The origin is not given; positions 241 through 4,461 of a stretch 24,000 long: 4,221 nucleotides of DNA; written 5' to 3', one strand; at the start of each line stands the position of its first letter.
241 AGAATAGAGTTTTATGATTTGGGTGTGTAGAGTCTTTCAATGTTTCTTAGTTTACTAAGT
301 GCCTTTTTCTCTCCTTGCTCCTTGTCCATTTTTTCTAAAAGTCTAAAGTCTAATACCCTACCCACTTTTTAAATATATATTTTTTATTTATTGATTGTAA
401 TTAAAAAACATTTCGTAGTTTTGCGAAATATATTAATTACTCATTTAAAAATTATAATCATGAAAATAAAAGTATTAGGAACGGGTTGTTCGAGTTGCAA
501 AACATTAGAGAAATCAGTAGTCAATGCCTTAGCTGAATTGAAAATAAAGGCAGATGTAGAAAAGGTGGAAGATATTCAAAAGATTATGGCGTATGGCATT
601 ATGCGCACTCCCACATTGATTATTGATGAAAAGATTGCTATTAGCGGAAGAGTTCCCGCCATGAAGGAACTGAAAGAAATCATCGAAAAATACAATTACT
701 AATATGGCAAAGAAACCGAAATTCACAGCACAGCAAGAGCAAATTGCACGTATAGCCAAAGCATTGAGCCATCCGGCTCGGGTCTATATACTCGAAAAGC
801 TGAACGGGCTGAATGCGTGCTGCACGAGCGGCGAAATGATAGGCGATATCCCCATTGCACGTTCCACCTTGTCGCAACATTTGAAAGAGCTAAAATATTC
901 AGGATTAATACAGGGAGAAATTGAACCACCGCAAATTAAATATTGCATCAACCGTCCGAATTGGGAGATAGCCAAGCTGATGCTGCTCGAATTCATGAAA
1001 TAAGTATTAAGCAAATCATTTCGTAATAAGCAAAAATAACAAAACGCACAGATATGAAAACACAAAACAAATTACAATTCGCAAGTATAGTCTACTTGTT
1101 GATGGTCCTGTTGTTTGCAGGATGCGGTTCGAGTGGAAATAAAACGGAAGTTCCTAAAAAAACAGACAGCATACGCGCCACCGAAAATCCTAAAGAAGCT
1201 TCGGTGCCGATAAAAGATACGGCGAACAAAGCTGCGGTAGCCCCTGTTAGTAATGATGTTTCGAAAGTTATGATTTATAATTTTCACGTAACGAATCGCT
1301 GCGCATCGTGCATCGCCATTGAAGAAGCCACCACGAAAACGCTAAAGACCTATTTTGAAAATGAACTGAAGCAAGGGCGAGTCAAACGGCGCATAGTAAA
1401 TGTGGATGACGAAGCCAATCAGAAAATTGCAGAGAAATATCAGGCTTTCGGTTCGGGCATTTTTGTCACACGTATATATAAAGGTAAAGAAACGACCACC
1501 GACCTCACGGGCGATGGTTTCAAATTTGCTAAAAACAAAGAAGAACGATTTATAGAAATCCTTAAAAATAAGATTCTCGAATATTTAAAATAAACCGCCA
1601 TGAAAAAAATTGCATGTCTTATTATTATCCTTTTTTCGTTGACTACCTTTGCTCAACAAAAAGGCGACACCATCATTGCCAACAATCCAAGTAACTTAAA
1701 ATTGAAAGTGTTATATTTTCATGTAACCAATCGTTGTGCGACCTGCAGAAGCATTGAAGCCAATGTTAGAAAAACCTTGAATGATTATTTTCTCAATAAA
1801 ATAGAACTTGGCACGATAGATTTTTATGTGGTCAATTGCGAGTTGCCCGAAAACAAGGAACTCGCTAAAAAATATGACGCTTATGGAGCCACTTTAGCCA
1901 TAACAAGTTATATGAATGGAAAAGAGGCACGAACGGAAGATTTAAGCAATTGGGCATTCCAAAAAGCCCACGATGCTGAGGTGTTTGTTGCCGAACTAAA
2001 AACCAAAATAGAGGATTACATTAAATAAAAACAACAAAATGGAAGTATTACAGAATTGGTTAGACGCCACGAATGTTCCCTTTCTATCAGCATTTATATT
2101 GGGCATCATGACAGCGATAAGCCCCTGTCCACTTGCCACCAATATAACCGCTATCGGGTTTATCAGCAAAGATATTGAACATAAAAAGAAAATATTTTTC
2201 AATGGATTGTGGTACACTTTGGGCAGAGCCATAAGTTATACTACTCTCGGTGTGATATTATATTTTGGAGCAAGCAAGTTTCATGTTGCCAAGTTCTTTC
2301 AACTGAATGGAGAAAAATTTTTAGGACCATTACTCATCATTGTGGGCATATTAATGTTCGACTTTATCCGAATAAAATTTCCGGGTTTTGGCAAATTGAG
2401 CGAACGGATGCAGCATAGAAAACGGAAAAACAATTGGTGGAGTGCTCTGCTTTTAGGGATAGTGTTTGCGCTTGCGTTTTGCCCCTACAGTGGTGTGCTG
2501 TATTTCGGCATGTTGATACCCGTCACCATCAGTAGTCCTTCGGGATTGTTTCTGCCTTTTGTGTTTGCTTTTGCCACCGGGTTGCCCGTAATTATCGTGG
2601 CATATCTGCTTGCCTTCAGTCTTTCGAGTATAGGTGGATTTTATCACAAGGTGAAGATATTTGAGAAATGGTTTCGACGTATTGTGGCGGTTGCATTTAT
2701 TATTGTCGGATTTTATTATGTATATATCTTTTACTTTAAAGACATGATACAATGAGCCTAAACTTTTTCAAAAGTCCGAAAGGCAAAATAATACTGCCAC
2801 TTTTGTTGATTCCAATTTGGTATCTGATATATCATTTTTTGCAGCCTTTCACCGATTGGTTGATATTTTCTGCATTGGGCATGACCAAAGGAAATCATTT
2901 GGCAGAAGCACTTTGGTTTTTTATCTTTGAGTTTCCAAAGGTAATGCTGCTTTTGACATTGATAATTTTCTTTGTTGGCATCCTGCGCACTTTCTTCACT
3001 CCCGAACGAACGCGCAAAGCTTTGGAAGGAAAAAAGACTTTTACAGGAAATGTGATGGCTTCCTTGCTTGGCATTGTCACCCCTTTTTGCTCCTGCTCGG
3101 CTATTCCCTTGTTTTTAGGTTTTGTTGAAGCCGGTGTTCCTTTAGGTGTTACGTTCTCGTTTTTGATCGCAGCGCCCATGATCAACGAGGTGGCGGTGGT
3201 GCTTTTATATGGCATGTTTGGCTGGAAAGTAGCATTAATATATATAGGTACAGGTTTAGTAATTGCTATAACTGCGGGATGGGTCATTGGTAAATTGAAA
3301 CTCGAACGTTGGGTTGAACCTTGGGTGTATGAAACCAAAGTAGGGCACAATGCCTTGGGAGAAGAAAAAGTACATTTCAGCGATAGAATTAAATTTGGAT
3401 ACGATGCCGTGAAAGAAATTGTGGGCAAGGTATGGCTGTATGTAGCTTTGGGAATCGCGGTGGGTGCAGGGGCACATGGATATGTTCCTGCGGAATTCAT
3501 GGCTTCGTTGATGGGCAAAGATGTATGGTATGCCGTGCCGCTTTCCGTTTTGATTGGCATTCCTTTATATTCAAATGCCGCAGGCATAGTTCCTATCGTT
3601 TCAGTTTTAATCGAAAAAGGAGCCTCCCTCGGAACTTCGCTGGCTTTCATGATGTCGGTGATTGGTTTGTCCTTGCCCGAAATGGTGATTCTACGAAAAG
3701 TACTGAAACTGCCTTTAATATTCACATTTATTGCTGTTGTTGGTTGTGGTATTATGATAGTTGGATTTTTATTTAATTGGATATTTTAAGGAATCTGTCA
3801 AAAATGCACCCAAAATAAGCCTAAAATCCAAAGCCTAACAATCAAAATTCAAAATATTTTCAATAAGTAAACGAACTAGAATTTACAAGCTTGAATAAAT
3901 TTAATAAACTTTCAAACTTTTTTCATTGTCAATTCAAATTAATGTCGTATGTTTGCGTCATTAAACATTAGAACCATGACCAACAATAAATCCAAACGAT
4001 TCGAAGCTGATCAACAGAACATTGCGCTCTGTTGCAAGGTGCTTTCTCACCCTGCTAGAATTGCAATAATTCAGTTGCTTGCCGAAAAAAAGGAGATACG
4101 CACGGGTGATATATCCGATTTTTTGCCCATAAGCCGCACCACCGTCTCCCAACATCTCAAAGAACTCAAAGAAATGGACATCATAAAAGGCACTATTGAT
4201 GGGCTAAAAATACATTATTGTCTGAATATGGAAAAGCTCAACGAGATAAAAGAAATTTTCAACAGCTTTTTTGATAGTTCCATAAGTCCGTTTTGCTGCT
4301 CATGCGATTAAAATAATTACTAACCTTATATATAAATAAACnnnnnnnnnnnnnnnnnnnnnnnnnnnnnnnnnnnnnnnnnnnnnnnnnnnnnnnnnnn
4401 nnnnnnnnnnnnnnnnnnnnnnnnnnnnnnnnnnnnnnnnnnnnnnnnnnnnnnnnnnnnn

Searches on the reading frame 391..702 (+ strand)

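Call 5: search_protein_families(library=pfam, proteins=[window:391-702:+], max_evalue=0.01)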
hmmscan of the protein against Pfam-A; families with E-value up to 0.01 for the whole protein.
window:391-702:+ (103 aa): 2 families
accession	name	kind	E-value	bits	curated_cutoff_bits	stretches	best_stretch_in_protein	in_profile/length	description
PF13192.12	Thioredoxin_3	-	6.4e-27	93.8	24.8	1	24-99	1-76/76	Thioredoxin domain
PF13462.12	Thioredoxin_4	-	0.0045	17.6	23.2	1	41-99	110-164/165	Thioredoxin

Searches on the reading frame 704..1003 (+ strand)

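Call 5: search_protein_families(library=pfam, proteins=[window:704-1003:+], max_evalue=0.01)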
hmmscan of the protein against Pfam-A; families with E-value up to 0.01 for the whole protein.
window:704-1003:+ (99 aa): 2 families
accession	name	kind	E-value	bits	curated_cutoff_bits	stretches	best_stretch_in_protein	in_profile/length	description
PF01022.26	HTH_5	-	1.6e-06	28.3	22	1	23-70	1-46/47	Bacterial regulatory protein, arsR family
PF12840.13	HTH_20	-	0.0007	20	27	1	21-69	1-48/51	Helix-turn-helix domain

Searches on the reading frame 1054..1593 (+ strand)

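Call 5: search_protein_families(library=pfam, proteins=[window:1054-1593:+], max_evalue=0.01)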
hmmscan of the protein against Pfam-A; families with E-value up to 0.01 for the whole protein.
window:1054-1593:+ (179 aa): 0 families

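Call 6: search_protein_families(library=ncbifam, proteins=[window:1054-1593:+], max_evalue=0.01)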
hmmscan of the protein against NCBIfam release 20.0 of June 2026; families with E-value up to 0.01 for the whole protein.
window:1054-1593:+ (179 aa): 2 families
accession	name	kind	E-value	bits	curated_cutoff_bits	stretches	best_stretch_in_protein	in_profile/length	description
NF040494.1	nitrored_ArsF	subfamily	3.2e-27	95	60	1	72-175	1-104/106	nitrophenyl compound nitroreductase subunit ArsF family protein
TIGR02722.1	lp_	equivalog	0.0017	18.4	110.55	1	12-103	5-100/189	penicillin-binding protein activator LpoB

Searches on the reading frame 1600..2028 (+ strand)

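Call 5: search_protein_families(library=pfam, proteins=[window:1600-2028:+], max_evalue=0.01)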
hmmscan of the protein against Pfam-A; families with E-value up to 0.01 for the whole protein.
window:1600-2028:+ (142 aa): 0 families

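Call 6: search_protein_families(library=ncbifam, proteins=[window:1600-2028:+], max_evalue=0.01)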
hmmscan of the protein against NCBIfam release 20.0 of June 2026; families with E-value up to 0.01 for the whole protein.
window:1600-2028:+ (142 aa): 1 family
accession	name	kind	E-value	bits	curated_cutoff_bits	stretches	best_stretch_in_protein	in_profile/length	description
NF040494.1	nitrored_ArsF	subfamily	1.7e-26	92.7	60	1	36-139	2-105/106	nitrophenyl compound nitroreductase subunit ArsF family protein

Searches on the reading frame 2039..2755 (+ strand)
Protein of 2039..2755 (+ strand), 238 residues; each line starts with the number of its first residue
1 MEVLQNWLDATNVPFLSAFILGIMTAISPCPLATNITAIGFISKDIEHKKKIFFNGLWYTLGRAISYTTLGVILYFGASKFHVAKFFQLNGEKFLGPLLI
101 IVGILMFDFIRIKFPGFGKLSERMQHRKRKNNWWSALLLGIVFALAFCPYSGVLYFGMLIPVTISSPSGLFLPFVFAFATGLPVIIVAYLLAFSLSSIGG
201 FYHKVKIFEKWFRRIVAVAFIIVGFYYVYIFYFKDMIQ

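Call 5: search_protein_families(library=pfam, proteins=[window:2039-2755:+], max_evalue=0.01)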
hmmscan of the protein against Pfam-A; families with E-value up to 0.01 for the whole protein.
window:2039-2755:+ (238 aa): 3 families
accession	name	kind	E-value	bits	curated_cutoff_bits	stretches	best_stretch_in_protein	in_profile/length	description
PF13386.12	DsbD_2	-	1.1e-23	84.6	24.9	1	18-226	2-199/199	Cytochrome C biogenesis protein transmembrane region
PF02683.22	DsbD_TM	-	1.3e-12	47.9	27.1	1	16-219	6-211/219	Cytochrome C biogenesis protein transmembrane domain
PF11139.14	SfLAP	-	0.0022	17.9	35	0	50-228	25-208/213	Sap, sulfolipid-1-addressing protein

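Call 6: search_protein_families(library=ncbifam, proteins=[window:2039-2755:+], max_evalue=0.01)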
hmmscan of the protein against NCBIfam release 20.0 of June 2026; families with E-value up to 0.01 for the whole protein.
window:2039-2755:+ (238 aa): 2 families
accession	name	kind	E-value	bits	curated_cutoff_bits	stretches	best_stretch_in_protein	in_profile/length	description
NF040495.1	tranport_ArsG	equivalog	1.7e-94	315.5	200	1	11-231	3-224/225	aromatic aminobenezylarsenical efflux permease ArsG family transporter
NF001419.0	PRK00293.1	subfamily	1.1e-08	34.2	330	1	12-206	169-367/574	protein-disulfide reductase DsbD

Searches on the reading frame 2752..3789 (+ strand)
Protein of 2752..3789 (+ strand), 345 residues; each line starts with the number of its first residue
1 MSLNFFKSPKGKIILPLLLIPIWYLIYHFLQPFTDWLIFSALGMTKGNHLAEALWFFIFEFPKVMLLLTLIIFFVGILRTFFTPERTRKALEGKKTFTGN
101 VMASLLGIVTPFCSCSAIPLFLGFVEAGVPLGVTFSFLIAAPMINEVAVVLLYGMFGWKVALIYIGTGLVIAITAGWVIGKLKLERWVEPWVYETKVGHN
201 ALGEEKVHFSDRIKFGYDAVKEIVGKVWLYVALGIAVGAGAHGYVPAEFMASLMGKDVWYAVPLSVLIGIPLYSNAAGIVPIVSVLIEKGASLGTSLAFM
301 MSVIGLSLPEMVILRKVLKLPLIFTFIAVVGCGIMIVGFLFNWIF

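Call 5: search_protein_families(library=pfam, proteins=[window:2752-3789:+], max_evalue=0.01)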
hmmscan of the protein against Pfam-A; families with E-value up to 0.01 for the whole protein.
window:2752-3789:+ (345 aa): 1 family
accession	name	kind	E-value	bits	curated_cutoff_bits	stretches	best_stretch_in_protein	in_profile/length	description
PF03773.19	ArsP_1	-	7.4e-71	239.1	32.3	1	49-342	1-293/294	Predicted permease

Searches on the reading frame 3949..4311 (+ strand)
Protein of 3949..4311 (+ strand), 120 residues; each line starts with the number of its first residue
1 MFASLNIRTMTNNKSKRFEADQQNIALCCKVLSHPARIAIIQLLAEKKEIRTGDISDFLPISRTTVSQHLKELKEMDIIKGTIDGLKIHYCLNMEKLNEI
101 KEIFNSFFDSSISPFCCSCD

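Call 4: search_protein_families(library=pfam, proteins=[window:3949-4311:+], max_evalue=0.01)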
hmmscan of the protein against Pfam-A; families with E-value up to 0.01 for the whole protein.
window:3949-4311:+ (120 aa): 11 families
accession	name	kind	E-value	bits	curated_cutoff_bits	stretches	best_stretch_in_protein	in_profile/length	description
PF01022.26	HTH_5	-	4e-10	39.9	22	1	35-80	2-46/47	Bacterial regulatory protein, arsR family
PF12840.13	HTH_20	-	5.5e-10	39.5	27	1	32-80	1-49/51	Helix-turn-helix domain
PF13412.12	HTH_24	-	3.4e-07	30.2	21.9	1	37-80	5-48/48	Winged helix-turn-helix DNA-binding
PF08279.18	HTH_11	-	4.8e-06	26.8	25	1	39-76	4-42/55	HTH domain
PF13545.12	HTH_Crp_2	-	2.2e-05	24.8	27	1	51-99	24-69/70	Crp-like helix-turn-helix domain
PF01325.25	Fe_dep_repress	-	0.00015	22.4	26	1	40-77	13-50/60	Iron dependent repressor, N-terminal DNA binding domain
PF12802.13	MarR_2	-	0.00045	20.8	27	1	38-79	8-50/61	MarR family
PF08220.18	HTH_DeoR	-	0.00065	19.8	21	1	39-85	4-50/57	DeoR-like helix-turn-helix domain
PF01047.28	MarR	-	0.00079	19.7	24.6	1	37-79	5-47/59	MarR family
PF01638.23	HxlR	-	0.0036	17.6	20.8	1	40-92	10-65/91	HxlR-like helix-turn-helix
PF25213.1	HVO_A0261_N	-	0.0051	17.1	35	1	34-82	10-57/86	HVO_A0261 N-terminal domain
